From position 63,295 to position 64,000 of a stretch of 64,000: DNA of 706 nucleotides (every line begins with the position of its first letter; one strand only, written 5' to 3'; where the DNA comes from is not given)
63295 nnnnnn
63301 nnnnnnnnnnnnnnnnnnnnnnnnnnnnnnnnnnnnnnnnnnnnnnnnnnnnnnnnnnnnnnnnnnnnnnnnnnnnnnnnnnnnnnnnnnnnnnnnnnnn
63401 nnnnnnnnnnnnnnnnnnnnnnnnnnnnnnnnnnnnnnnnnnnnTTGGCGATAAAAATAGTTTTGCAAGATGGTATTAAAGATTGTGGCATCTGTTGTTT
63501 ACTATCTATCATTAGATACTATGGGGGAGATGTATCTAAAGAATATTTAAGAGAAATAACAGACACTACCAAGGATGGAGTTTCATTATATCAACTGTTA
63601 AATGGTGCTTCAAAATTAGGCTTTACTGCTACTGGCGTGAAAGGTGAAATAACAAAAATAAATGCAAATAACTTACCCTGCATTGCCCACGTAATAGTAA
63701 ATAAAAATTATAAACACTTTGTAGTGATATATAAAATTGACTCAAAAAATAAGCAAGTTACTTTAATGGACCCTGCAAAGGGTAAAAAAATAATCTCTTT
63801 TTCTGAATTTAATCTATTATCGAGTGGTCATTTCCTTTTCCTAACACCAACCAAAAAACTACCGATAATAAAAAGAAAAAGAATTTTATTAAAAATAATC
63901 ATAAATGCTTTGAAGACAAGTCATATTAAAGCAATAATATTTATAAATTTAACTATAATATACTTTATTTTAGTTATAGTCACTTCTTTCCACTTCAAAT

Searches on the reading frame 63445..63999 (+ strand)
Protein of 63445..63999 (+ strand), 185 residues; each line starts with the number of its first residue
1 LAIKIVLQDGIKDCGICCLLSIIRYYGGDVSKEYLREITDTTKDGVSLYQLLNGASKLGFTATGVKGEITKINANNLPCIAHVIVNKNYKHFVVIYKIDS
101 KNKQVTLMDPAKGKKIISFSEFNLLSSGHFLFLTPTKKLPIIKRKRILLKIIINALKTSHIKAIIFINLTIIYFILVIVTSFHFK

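Call 14: search_protein_families(library=pfam, proteins=[window:63445-63999:+], max_evalue=0.01)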
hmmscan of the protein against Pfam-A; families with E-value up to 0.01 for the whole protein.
window:63445-63999:+ (185 aa): 3 families
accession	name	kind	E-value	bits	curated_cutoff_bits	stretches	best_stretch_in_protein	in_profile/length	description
PF03412.21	Peptidase_C39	-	6.4e-35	120.3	22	1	3-137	2-132/133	Peptidase C39 family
PF13529.12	Peptidase_C39_2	-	0.00017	22.7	24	1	12-111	14-143/143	Peptidase_C39 like family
PF09778.15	Guanylate_cyc_2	-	0.0037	17.1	28.1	0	87-120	158-192/212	Guanylylate cyclase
